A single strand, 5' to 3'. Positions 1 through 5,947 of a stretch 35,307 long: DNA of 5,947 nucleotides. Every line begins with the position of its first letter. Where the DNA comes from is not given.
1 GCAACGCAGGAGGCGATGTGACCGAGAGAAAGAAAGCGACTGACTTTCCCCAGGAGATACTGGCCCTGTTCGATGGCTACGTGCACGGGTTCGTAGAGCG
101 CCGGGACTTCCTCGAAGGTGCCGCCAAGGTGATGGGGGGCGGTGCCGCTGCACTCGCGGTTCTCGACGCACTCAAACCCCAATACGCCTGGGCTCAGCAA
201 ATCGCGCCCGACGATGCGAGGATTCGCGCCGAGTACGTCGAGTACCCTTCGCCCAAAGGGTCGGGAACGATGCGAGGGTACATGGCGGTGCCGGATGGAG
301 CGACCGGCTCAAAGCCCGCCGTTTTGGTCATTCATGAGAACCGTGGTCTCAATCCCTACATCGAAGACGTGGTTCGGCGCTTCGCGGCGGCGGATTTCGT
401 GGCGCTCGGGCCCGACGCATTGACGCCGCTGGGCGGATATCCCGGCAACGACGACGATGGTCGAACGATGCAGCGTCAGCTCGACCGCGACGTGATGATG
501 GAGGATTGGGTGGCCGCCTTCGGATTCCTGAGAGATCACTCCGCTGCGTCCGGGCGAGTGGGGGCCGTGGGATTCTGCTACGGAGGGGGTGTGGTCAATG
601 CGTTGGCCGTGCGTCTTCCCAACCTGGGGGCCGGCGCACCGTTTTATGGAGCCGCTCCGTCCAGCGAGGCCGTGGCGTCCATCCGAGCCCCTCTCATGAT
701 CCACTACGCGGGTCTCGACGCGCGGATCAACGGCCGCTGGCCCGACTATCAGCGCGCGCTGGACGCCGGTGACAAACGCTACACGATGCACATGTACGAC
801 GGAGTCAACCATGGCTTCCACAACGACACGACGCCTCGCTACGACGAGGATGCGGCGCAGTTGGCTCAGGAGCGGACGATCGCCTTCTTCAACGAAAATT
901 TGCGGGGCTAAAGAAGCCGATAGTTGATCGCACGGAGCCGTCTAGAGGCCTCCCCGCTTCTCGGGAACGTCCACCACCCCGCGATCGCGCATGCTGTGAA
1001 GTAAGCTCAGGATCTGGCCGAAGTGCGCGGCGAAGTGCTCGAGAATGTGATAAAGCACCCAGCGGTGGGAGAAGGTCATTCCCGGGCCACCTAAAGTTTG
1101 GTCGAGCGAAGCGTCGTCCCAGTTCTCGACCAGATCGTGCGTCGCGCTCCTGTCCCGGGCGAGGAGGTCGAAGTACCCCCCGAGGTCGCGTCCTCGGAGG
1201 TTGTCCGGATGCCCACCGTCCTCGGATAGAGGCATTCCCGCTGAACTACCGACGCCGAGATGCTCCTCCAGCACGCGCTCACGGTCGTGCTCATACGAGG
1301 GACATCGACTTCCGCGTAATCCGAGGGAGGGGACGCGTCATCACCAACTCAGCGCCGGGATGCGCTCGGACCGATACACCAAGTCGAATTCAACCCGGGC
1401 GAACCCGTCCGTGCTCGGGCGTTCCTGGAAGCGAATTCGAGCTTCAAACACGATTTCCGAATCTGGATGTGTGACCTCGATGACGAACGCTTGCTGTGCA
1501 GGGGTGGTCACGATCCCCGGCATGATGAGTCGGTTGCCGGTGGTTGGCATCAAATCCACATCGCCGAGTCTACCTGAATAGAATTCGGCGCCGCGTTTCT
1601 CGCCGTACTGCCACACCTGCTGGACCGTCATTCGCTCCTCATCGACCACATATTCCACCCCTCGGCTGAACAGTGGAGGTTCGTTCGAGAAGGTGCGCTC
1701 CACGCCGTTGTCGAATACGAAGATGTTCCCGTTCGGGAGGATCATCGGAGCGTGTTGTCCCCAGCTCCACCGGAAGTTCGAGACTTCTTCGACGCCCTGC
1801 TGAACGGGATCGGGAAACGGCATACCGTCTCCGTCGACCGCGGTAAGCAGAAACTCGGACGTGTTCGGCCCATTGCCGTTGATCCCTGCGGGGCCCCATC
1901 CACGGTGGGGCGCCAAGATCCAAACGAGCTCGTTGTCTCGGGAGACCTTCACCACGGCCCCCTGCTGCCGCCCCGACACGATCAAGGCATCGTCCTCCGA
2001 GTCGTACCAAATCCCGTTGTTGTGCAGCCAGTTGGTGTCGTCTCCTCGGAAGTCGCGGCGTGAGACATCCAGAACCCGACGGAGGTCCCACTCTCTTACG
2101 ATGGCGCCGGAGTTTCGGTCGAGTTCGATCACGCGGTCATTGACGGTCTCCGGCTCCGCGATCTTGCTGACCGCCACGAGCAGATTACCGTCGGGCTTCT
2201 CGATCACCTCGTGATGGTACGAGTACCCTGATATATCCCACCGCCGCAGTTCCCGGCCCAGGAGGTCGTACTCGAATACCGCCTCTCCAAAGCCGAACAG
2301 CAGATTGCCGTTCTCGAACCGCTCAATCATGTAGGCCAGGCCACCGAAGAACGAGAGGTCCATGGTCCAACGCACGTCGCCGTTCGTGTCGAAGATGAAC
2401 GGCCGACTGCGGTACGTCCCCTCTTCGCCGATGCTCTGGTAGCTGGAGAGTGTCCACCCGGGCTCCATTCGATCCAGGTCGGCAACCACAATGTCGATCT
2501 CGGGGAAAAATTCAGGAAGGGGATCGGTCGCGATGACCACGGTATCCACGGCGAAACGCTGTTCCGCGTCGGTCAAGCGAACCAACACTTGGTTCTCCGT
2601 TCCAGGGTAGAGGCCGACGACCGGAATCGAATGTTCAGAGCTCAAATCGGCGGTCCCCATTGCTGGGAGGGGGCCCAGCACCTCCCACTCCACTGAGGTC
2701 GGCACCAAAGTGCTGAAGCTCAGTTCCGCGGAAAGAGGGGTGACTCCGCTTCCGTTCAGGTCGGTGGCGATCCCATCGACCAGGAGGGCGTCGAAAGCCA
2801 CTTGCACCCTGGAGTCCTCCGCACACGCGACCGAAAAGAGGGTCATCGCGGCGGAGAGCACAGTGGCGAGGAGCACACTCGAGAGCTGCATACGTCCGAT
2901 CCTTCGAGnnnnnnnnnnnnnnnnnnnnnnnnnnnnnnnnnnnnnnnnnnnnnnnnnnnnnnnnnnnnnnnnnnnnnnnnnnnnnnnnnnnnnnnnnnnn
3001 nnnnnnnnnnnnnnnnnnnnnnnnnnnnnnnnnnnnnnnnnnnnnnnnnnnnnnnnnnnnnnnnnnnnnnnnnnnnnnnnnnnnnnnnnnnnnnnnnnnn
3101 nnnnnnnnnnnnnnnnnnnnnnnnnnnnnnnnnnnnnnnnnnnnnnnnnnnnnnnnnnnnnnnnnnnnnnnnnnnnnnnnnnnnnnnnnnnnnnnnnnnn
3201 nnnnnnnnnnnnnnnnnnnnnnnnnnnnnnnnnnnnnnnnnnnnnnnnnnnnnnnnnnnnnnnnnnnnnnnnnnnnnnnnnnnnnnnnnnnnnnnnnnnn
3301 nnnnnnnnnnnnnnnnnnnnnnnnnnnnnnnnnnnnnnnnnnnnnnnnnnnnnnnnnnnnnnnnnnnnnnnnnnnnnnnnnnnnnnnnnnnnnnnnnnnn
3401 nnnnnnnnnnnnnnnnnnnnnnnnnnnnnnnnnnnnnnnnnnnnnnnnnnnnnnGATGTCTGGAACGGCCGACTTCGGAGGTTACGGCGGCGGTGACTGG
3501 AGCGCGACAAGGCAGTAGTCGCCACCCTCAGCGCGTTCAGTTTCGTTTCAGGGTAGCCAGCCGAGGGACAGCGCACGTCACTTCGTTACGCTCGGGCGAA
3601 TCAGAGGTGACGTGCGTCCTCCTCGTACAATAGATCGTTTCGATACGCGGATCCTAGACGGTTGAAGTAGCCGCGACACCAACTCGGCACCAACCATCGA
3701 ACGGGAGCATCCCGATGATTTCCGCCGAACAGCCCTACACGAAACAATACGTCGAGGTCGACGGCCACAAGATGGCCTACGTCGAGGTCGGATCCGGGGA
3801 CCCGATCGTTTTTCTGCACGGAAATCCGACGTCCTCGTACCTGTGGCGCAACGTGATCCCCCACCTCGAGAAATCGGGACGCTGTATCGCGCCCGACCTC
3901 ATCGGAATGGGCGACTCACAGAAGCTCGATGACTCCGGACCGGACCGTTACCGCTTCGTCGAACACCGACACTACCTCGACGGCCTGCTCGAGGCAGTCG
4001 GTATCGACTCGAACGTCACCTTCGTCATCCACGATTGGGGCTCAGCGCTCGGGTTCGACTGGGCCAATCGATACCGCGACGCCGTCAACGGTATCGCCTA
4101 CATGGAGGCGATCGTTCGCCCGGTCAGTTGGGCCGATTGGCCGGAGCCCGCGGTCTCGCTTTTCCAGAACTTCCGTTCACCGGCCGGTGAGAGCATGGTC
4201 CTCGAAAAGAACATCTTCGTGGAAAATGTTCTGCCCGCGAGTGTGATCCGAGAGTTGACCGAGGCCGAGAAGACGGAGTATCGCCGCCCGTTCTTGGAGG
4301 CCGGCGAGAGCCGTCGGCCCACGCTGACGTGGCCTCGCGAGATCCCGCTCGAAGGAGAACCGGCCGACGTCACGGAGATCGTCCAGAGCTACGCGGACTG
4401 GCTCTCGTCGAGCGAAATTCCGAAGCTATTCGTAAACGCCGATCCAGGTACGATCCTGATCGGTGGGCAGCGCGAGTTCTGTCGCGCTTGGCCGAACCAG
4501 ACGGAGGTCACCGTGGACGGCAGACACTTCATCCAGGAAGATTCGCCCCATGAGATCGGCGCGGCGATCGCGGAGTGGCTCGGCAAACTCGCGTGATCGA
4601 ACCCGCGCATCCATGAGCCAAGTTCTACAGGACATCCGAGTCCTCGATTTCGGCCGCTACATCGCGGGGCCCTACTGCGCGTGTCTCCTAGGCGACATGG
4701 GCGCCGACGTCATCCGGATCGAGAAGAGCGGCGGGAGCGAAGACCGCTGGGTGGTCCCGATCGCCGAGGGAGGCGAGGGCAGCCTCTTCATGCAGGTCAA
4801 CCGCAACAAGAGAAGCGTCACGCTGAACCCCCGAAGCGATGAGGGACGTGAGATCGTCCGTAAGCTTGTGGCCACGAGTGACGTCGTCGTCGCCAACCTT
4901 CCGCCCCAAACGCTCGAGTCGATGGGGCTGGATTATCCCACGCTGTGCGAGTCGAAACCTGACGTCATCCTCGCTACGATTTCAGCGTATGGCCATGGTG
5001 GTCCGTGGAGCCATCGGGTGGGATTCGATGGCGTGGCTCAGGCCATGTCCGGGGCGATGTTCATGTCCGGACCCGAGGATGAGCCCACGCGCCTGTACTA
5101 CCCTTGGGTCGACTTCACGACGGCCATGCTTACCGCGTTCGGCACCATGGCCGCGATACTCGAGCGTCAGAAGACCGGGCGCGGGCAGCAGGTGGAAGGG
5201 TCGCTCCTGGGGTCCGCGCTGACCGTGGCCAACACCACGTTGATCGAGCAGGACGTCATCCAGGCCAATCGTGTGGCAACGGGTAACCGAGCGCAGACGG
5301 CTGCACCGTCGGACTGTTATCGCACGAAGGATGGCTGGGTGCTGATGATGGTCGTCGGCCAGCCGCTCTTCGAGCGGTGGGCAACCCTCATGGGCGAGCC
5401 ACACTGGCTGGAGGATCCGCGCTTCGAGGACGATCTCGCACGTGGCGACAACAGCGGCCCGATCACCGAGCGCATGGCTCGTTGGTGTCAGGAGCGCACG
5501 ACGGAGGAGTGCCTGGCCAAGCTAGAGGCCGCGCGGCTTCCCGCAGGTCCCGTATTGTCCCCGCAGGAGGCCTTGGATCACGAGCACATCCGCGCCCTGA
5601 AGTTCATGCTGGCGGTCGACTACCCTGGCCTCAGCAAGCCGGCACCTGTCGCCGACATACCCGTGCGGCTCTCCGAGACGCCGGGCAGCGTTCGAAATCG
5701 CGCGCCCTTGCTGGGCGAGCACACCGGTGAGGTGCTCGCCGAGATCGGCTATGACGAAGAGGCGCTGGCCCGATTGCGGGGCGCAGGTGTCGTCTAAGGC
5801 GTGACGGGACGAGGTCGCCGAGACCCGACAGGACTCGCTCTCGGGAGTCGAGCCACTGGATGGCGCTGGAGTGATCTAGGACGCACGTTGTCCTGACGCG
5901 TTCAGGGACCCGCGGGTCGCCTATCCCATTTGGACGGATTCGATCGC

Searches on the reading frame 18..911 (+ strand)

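Call 72: search_protein_families(library=pfam, proteins=[window:18-911:+], max_evalue=0.001)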
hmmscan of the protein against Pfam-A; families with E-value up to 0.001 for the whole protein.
window:18-911:+ (297 aa): 2 families
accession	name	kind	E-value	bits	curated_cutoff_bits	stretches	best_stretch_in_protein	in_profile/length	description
PF01738.24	DLH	-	2.1e-37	129.2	21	1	85-293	1-215/217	Dienelactone hydrolase family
PF23678.1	YqhI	-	1.2e-16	60.1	27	1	1-37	1-36/36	YqhI-like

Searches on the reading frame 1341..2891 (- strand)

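Call 72: search_protein_families(library=pfam, proteins=[window:1341-2891:-], max_evalue=0.001)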
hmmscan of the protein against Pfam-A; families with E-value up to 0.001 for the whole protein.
window:1341-2891:- (516 aa): 3 families
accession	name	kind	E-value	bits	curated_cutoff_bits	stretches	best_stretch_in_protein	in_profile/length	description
PF05935.17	Arylsulfotrans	-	4.5e-86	289.6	24.2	1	156-487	22-364/374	Arylsulfotransferase (ASST)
PF17425.8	Arylsulfotran_N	-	2e-09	37.8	24.2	1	45-120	4-85/88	Arylsulfotransferase Ig-like domain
PF14269.12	Arylsulfotran_2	-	2.2e-07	31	27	1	221-327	55-183/301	Arylsulfotransferase (ASST)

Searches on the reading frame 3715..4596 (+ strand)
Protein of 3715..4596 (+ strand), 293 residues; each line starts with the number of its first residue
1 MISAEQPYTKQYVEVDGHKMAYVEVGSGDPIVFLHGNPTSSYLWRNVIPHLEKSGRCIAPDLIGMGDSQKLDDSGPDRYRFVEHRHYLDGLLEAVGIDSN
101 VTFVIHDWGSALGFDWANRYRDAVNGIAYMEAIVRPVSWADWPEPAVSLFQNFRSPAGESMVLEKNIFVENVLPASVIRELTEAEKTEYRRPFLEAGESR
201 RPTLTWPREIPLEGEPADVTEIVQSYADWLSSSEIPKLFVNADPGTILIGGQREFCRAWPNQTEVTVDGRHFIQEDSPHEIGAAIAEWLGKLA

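Call 72: search_protein_families(library=pfam, proteins=[window:3715-4596:+], max_evalue=0.001)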
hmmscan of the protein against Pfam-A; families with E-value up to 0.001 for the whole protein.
window:3715-4596:+ (293 aa): 2 families
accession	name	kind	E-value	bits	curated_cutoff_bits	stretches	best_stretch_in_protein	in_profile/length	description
PF00561.26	Abhydrolase_1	-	7.4e-29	101.6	25.8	1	30-278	2-245/245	alpha/beta hydrolase fold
PF12697.13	Abhydrolase_6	-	3.3e-14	54.5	26.3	1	31-281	1-214/217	Alpha/beta hydrolase family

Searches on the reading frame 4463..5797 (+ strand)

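Call 72: search_protein_families(library=pfam, proteins=[window:4463-5797:+], max_evalue=0.001)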
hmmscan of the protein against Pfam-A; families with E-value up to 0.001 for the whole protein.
window:4463-5797:+ (444 aa): 1 family
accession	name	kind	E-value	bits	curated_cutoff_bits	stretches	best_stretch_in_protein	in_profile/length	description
PF02515.22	CoA_transf_3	-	2.8e-121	405.5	23.3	1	55-421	1-366/366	CoA-transferase family III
